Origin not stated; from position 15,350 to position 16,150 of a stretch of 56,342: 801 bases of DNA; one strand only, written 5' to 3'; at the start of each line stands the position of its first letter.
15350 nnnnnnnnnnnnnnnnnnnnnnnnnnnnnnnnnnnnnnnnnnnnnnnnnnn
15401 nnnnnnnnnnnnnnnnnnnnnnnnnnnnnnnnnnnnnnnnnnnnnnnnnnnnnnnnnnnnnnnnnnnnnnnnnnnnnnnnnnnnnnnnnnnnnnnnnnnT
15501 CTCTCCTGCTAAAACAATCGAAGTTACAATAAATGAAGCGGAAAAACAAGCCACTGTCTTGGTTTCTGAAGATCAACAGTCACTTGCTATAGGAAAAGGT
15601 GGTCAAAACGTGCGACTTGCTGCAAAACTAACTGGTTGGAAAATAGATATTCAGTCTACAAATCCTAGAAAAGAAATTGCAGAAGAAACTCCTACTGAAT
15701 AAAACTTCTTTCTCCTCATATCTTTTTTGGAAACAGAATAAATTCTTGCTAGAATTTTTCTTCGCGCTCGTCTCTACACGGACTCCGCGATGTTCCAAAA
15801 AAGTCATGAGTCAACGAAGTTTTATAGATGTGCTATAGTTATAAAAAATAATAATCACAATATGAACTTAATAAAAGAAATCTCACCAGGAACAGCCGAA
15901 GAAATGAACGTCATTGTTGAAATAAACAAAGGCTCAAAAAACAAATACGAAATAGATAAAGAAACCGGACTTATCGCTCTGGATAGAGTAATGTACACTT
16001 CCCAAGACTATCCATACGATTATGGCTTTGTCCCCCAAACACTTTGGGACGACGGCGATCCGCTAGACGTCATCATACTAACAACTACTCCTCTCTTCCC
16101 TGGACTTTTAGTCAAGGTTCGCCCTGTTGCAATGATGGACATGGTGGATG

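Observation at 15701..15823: Family 1b elements: variable outer stem plus two inner hairpins with compensatory substitutions across three copies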

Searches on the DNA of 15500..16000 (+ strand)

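Call 8: search_dna_similar(query=window:15690-15835:+, collection=phages, mode=distant, max_rows=15)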
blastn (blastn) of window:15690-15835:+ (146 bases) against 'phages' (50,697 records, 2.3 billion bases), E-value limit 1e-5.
No match.

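Call 9: search_dna_similar(query=window:15690-15835:+, collection=plasmids, mode=distant, max_rows=15)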
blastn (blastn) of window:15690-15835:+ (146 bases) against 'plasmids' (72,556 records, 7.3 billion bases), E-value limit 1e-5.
No match.

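Call 18: search_rna_families(source=window, start=15500, end=16000, threshold=evalue, max_evalue=10)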
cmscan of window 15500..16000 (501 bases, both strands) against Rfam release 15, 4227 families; matches with E-value up to 10: 4.
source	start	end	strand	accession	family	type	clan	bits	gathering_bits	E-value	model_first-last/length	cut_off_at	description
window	15826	15891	+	RF02925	6A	Gene; sRNA;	-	16.6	41.2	2.9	1-52/52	no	6A RNA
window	15813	15856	-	RF04027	mir-1422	Gene; miRNA;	-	15.3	60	9.5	21-64/84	no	mir-1422 microRNA precursor family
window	15573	15610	-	RF01425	snoR121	Gene; snRNA; snoRNA; CD-box;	-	15.2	50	5.3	48-85/88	no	small nucleolar RNA snoR121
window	15754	15880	-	RF04338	Plastid-psbJ-2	Cis-reg;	CL00152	12.6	65.6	9.4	1-144/144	no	Plastid-psbJ-2 3UTR RNA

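Call 33: build_rna_model(alignment_id=A2)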
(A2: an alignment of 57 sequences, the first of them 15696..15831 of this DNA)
Model R1 built from alignment A2 (57 sequences, 140 columns); structure: RNAalifold consensus.
model positions 136; base pairs 28; branch points 1; effective number of sequences 3.3; information 0.59 bits per position. Calibrated on 0.2 Mb of random sequence (short: E-values are rough).
structure used (alignment columns):
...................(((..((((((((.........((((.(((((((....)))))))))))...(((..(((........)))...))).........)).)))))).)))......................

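Call 34: search_with_rna_model(model_id=R1, source=window, filters=off, max_evalue=10)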
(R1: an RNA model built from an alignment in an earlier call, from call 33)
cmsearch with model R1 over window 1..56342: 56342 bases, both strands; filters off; matches with E-value up to 10: 38.
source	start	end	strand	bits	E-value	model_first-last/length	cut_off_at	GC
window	41954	42089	+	144.1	2.2e-30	1-136/136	no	0.42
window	15696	15831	+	135.2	2.6e-28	1-136/136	no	0.36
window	21242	21377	+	121.6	3.7e-25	1-136/136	no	0.37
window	41952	42087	-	22.5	0.032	1-136/136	no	0.41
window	15694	15829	-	20.5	0.094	1-136/136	no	0.36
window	46153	46255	-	19.6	0.15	1-136/136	no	0.31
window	41572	41725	+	19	0.2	20-126/136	no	0.46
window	21241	21374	-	19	0.2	1-136/136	no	0.37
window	14443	14502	-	17.3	0.51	1-136/136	no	0.25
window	38939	39009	-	15.9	1.1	1-136/136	no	0.37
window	16399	16473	+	15.3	1.5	1-136/136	no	0.35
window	16397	16471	-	14.9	1.8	1-136/136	no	0.36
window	24846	24935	+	14.6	2.2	1-136/136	no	0.28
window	35655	35722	+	14.3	2.5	1-136/136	no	0.29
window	45677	45791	+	13.9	3.1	1-136/136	no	0.31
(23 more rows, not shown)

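Call 35: search_with_rna_model(model_id=R1, sources=[L001, L002, L003, L004, L005, L006, L007, L008, L009, L010, L011, L012, L013, L014, L015, L016, L017, L018, L019, L020, L021, L022, L023, L024, L025, L026, L027, L028, L029, L030, L031, L032, L033, L034, L035, L036, L037, L038, L039, L040, L041, L042, L043, L044, L045, L046, L047, L048, L049, L050, L051, L052, L053, L054], max_evalue=1)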
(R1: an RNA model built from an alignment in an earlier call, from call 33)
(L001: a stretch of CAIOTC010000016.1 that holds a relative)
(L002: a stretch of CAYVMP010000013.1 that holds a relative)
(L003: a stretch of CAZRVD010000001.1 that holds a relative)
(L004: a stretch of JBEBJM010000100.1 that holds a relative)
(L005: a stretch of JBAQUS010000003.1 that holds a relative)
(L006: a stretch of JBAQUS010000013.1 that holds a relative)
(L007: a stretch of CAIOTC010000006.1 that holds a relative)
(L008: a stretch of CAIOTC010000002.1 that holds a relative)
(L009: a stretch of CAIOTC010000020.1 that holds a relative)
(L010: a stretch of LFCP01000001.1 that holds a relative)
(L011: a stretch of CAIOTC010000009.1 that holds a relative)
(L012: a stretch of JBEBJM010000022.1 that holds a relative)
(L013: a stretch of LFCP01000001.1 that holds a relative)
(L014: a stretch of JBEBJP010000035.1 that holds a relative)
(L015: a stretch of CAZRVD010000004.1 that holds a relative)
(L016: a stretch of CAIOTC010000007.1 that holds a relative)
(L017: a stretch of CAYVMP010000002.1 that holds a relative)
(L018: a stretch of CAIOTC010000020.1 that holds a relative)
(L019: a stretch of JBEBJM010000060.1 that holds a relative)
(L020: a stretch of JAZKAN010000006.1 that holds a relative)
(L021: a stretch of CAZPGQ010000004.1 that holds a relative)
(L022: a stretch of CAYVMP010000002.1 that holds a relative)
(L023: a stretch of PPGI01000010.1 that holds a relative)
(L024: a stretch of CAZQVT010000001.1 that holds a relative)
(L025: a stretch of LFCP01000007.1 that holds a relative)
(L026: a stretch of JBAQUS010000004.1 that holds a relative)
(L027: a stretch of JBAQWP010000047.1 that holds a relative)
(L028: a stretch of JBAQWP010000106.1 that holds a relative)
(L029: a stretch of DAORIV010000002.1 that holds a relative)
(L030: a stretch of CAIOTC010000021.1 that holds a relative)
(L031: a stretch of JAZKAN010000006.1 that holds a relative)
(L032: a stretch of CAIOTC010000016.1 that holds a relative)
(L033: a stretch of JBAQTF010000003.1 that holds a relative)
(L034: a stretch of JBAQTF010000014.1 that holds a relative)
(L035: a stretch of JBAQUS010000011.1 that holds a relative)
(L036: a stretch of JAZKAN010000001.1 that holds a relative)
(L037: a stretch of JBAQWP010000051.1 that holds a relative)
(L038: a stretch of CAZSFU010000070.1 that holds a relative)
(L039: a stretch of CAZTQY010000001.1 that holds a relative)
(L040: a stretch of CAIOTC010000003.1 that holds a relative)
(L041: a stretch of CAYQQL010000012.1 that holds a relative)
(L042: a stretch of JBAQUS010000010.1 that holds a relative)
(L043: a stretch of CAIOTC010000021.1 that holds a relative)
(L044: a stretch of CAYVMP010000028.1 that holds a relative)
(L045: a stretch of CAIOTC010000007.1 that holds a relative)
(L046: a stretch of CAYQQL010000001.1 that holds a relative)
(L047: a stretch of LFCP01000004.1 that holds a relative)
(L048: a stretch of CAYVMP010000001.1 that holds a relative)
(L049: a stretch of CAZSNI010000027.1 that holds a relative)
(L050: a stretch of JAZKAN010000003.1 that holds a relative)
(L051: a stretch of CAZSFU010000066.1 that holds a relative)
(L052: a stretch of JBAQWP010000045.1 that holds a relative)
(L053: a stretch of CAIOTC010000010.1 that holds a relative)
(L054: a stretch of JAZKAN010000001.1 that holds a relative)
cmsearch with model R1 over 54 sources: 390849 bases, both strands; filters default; matches with E-value up to 1: 101.
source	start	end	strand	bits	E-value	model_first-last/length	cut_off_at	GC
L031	3683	3818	+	142.9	3e-29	1-136/136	no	0.42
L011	6525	6660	-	138.4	3.1e-28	1-136/136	no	0.45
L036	3843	3978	-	138.4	3.1e-28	1-136/136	no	0.37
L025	18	153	+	138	3.9e-28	1-136/136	no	0.35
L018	4701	4836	+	136.9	6.9e-28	1-136/136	no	0.4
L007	4611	4746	+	136.6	8.3e-28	1-136/136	no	0.45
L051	1033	1168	-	136.5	8.9e-28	1-136/136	no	0.35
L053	3602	3737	+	136.1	1.1e-27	1-136/136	no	0.45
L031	6409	6544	-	135.3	1.7e-27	1-136/136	no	0.36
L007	3340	3475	+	134.8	2.2e-27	1-136/136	no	0.43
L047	5862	5997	-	133.8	3.8e-27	1-136/136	no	0.37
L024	4630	4765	+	133.7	3.9e-27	1-136/136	no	0.31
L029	6778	6913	-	132.4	7.9e-27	1-136/136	no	0.38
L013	2320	2455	-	132.2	8.7e-27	1-136/136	no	0.35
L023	1114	1249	+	132.1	9.2e-27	1-136/136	no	0.38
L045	1747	1882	+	131.7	1.1e-26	1-136/136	no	0.47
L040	2564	2699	-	131.4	1.3e-26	1-136/136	no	0.46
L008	3179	3314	-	131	1.6e-26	1-136/136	no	0.38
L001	7017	7152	+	130.8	1.8e-26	1-136/136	no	0.44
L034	5567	5702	+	130.8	1.8e-26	1-136/136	no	0.43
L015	4406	4541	-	130.1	2.7e-26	1-136/136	no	0.39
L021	2581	2717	-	130.1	2.7e-26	1-136/136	no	0.32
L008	2032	2167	+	129.9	2.9e-26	1-136/136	no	0.46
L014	5628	5763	+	129.5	3.7e-26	1-136/136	no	0.32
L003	3525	3660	-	128.9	5.2e-26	1-136/136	no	0.36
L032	3846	3981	-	127.9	8.6e-26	1-136/136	no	0.41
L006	5318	5453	+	127.8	9.3e-26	1-136/136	no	0.36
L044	3904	4039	+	127.5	1.1e-25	1-136/136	no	0.43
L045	3362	3497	-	126.9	1.5e-25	1-136/136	no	0.44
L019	455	591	+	126.4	1.9e-25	1-136/136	no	0.34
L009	7198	7333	-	125.9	2.5e-25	1-136/136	no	0.43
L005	4624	4759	+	124.9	4.2e-25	1-136/136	no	0.38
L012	1448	1584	-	124.7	4.7e-25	1-136/136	no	0.31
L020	7037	7175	-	124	6.7e-25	1-136/136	no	0.45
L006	7659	7794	+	123.5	8.9e-25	1-136/136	no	0.37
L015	2840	2975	+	123.5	8.9e-25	1-136/136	no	0.35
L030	4194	4329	-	122.9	1.2e-24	1-136/136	no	0.43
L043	6112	6247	+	121.1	3.2e-24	1-136/136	no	0.46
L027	3802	3938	+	121.1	3.3e-24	1-136/136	no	0.34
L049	142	278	+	121.1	3.3e-24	1-136/136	no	0.33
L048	5096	5234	-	119.3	8.6e-24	1-136/136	no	0.4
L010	5238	5373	-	119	9.8e-24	1-136/136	no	0.33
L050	6161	6296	+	118.9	1e-23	1-136/136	no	0.47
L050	1858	1990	+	118.7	1.2e-23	1-136/136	no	0.45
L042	1840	1975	-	118.7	1.2e-23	1-136/136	no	0.38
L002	1722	1856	-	118.3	1.4e-23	1-136/136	no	0.36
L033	41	177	-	118.3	1.5e-23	1-136/136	no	0.35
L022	2015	2151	-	118.2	1.5e-23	1-136/136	no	0.43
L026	2744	2879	-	117.5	2.2e-23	1-136/136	no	0.38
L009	6591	6726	+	117.4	2.4e-23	1-136/136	no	0.39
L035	6571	6706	+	117.1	2.8e-23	1-136/136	no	0.41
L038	234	369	-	116.7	3.5e-23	1-136/136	no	0.4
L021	67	203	+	116.5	3.7e-23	1-136/136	no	0.36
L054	4046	4181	+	115.8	5.4e-23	1-136/136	no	0.44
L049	4023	4158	+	112.3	3.6e-22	1-136/136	no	0.38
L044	4463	4599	-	111.2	6.2e-22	1-136/136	no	0.42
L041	3377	3516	+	109.2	1.9e-21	1-136/136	no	0.34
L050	7015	7153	-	108.5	2.7e-21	1-136/136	no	0.43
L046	3845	3980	+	107.7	4.1e-21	1-136/136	no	0.31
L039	549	686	+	105.5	1.4e-20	1-136/136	no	0.33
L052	3169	3304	-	102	8.8e-20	1-136/136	no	0.35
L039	4444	4580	-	100.2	2.3e-19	1-136/136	no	0.31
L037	3675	3811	+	98.8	4.8e-19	1-136/136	no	0.34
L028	5756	5889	+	98.7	5.1e-19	1-136/136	no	0.34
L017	7904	7999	-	96.9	1.3e-18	20-115/136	no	0.32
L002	4262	4450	-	90.5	4e-17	1-136/136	no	0.41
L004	1584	1684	+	88.9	9.3e-17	1-100/136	3'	0.34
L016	894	1051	+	88.2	1.4e-16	1-136/136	no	0.44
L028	1418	1551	+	82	3.6e-15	1-136/136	no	0.37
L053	1326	1460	+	79.4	1.5e-14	1-136/136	no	0.41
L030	184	316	-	72.9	4.8e-13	1-136/136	no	0.42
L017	4468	4660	-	71.2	1.2e-12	1-136/136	no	0.42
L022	6588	6726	-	67.5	8.2e-12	1-136/136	no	0.42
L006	3798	3967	-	59.8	5.2e-10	1-136/136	no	0.34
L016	4484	4617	-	55.8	4.2e-09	1-136/136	no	0.4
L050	5725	5856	+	50.3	8.2e-08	1-136/136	no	0.44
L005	6680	6848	-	48.1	2.6e-07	1-136/136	no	0.31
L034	4359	4491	+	48.1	2.6e-07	1-136/136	no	0.36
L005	4936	5104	-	48.1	2.7e-07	1-136/136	no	0.3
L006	5496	5715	-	46.8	5.1e-07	1-136/136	no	0.37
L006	2545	2729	+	37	9.8e-05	1-136/136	no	0.46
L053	6932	7121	+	35.9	0.00018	1-136/136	no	0.49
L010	7444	7538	+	35.6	0.00021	1-136/136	no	0.35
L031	3681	3816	-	29.3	0.0058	1-136/136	no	0.41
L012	1451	1585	+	28.5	0.0089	1-136/136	no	0.3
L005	4622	4757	-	26.9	0.022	1-136/136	no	0.38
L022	3528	3659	-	26.7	0.023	1-136/136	no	0.46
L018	4699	4834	-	25.4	0.047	1-136/136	no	0.4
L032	3848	3983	+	24.5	0.075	1-136/136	no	0.42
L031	1211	1383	-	23.9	0.11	1-136/136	no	0.39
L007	7150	7265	-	22.9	0.18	1-136/136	no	0.36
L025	2510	2685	+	22.8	0.19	1-136/136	no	0.33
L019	454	588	-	22.1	0.27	1-136/136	no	0.33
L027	3800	3935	-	22.1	0.28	1-136/136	no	0.35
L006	5316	5450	-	21.9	0.31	1-136/136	no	0.36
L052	2980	3004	+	20.6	0.63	41-65/136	no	0.4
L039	4447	4581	+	20.3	0.72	1-136/136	no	0.29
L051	1035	1170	+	20.2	0.76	1-136/136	no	0.35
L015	4408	4543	+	20.2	0.77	1-136/136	no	0.39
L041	3414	3513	-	20.1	0.79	1-136/136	no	0.34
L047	5865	5999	+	19.8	0.92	1-136/136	no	0.36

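Call 36: search_with_rna_model(model_id=R1, sources=[window, L001, L002, L003, L004, L005, L006, L007, L008, L009, L010, L011, L012, L013, L014, L015, L016, L017, L018, L019, L020, L021, L022, L023, L024, L025, L026, L027, L028, L029, L030, L031, L032, L033, L034, L035, L036, L037, L038, L039, L040, L041, L042, L043, L044, L045, L046, L047, L048, L049, L050, L051, L052, L053, L054], max_evalue=0.000001, make_alignment=true)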
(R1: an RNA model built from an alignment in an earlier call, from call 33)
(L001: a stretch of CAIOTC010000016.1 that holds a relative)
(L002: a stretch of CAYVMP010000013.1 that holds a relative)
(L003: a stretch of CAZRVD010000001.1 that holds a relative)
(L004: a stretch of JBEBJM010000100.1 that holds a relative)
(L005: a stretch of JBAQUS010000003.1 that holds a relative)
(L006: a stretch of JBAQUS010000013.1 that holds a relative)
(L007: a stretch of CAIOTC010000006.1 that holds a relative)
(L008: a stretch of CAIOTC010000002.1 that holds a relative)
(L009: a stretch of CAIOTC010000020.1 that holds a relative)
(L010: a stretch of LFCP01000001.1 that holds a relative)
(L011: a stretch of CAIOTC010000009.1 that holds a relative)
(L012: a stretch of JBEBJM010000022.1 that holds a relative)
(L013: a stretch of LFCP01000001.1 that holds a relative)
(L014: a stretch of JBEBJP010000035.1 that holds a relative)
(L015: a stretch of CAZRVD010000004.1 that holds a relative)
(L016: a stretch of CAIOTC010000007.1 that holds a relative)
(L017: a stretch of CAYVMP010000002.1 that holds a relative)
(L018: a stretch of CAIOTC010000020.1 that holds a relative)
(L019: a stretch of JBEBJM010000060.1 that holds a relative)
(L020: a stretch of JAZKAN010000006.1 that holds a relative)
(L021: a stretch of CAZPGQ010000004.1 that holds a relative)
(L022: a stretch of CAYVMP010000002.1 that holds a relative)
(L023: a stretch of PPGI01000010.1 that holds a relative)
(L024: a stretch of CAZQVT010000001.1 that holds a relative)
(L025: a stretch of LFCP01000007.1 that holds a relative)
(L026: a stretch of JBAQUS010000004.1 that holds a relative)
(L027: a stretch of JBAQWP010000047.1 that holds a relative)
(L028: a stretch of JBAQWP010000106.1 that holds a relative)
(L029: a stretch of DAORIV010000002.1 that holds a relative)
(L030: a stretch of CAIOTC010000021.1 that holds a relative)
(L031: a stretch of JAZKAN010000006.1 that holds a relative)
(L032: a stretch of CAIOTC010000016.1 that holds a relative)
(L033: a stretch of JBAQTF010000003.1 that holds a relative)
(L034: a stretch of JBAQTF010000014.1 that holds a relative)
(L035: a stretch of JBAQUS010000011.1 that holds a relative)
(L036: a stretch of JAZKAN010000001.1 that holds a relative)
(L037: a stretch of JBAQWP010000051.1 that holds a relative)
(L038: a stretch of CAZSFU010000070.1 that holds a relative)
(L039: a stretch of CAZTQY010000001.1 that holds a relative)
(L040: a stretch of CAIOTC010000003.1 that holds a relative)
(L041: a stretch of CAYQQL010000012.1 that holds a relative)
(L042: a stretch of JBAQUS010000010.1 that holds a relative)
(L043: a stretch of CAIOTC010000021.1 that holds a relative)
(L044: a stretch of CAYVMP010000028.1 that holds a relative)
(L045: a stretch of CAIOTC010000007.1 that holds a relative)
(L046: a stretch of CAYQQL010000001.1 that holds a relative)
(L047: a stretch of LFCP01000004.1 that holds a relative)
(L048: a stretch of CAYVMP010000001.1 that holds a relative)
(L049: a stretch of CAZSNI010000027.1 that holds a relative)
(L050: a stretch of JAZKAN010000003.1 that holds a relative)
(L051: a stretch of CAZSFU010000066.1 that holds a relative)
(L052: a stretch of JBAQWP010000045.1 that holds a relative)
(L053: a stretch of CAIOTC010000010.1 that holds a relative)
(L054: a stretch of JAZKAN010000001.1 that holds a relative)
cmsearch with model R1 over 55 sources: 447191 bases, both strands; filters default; matches with E-value up to 0.000001: 84.
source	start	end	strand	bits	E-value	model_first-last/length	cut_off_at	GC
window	41954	42089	+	144.1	1.7e-29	1-136/136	no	0.42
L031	3683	3818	+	142.9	3.4e-29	1-136/136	no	0.42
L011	6525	6660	-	138.4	3.6e-28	1-136/136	no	0.45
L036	3843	3978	-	138.4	3.6e-28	1-136/136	no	0.37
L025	18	153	+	138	4.5e-28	1-136/136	no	0.35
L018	4701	4836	+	136.9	7.9e-28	1-136/136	no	0.4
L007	4611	4746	+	136.6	9.5e-28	1-136/136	no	0.45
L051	1033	1168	-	136.5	1e-27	1-136/136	no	0.35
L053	3602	3737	+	136.1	1.3e-27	1-136/136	no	0.45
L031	6409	6544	-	135.3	1.9e-27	1-136/136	no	0.36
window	15696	15831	+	135.2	2e-27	1-136/136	no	0.36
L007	3340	3475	+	134.8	2.5e-27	1-136/136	no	0.43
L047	5862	5997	-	133.8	4.3e-27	1-136/136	no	0.37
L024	4630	4765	+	133.7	4.4e-27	1-136/136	no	0.31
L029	6778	6913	-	132.4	9e-27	1-136/136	no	0.38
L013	2320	2455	-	132.2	9.9e-27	1-136/136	no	0.35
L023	1114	1249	+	132.1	1.1e-26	1-136/136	no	0.38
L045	1747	1882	+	131.7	1.3e-26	1-136/136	no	0.47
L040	2564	2699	-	131.4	1.5e-26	1-136/136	no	0.46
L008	3179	3314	-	131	1.9e-26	1-136/136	no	0.38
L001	7017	7152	+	130.8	2.1e-26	1-136/136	no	0.44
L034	5567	5702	+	130.8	2.1e-26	1-136/136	no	0.43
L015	4406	4541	-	130.1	3.1e-26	1-136/136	no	0.39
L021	2581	2717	-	130.1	3.1e-26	1-136/136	no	0.32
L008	2032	2167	+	129.9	3.4e-26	1-136/136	no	0.46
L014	5628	5763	+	129.5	4.2e-26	1-136/136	no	0.32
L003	3525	3660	-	128.9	5.9e-26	1-136/136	no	0.36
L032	3846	3981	-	127.9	9.8e-26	1-136/136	no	0.41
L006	5318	5453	+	127.8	1.1e-25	1-136/136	no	0.36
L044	3904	4039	+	127.5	1.2e-25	1-136/136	no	0.43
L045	3362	3497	-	126.9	1.7e-25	1-136/136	no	0.44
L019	455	591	+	126.4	2.2e-25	1-136/136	no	0.34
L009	7198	7333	-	125.9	2.9e-25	1-136/136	no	0.43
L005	4624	4759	+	124.9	4.8e-25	1-136/136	no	0.38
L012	1448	1584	-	124.7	5.4e-25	1-136/136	no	0.31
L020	7037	7175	-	124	7.7e-25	1-136/136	no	0.45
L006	7659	7794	+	123.5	1e-24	1-136/136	no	0.37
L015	2840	2975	+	123.5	1e-24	1-136/136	no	0.35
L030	4194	4329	-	122.9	1.4e-24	1-136/136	no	0.43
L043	6112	6247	+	121.1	3.7e-24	1-136/136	no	0.46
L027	3802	3938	+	121.1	3.8e-24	1-136/136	no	0.34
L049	142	278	+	121.1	3.8e-24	1-136/136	no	0.33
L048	5096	5234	-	119.3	9.9e-24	1-136/136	no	0.4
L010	5238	5373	-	119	1.1e-23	1-136/136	no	0.33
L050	6161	6296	+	118.9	1.2e-23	1-136/136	no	0.47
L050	1858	1990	+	118.7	1.4e-23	1-136/136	no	0.45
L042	1840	1975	-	118.7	1.4e-23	1-136/136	no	0.38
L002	1722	1856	-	118.3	1.6e-23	1-136/136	no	0.36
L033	41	177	-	118.3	1.7e-23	1-136/136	no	0.35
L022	2015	2151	-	118.2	1.8e-23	1-136/136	no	0.43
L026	2744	2879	-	117.5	2.6e-23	1-136/136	no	0.38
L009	6591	6726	+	117.4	2.7e-23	1-136/136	no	0.39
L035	6571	6706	+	117.1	3.2e-23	1-136/136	no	0.41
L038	234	369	-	116.7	4e-23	1-136/136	no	0.4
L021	67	203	+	116.5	4.3e-23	1-136/136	no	0.36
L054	4046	4181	+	115.8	6.2e-23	1-136/136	no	0.44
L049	4023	4158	+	112.3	4.1e-22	1-136/136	no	0.38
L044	4463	4599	-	111.2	7.1e-22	1-136/136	no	0.42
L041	3377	3516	+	109.2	2.1e-21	1-136/136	no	0.34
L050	7015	7153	-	108.5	3.1e-21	1-136/136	no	0.43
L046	3845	3980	+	107.7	4.7e-21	1-136/136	no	0.31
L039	549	686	+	105.5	1.6e-20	1-136/136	no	0.33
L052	3169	3304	-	102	1e-19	1-136/136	no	0.35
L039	4444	4580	-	100.2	2.6e-19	1-136/136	no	0.31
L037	3675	3811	+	98.8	5.5e-19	1-136/136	no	0.34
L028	5756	5889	+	98.7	5.8e-19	1-136/136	no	0.34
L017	7904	7999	-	96.9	1.5e-18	20-115/136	no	0.32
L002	4262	4450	-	90.5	4.6e-17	1-136/136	no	0.41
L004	1584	1684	+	88.9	1.1e-16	1-100/136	3'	0.34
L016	894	1051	+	88.2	1.6e-16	1-136/136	no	0.44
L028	1418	1551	+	82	4.1e-15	1-136/136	no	0.37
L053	1326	1460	+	79.4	1.7e-14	1-136/136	no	0.41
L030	184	316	-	72.9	5.5e-13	1-136/136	no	0.42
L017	4468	4660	-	71.2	1.4e-12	1-136/136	no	0.42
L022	6588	6726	-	67.5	9.4e-12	1-136/136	no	0.42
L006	3798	3967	-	59.8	5.9e-10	1-136/136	no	0.34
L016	4484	4617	-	55.8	4.9e-09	1-136/136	no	0.4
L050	5725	5856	+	50.3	9.3e-08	1-136/136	no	0.44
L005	6680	6848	-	48.1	2.9e-07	1-136/136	no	0.31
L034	4359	4491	+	48.1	2.9e-07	1-136/136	no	0.36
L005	4936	5104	-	48.1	3.1e-07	1-136/136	no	0.3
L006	5496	5715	-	46.8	5.8e-07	1-136/136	no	0.37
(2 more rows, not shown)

Alignment A3: 84 matches aligned to the model, 315 columns, each read 5' to 3' on its own strand. Consensus structure (alignment columns), stored with it:
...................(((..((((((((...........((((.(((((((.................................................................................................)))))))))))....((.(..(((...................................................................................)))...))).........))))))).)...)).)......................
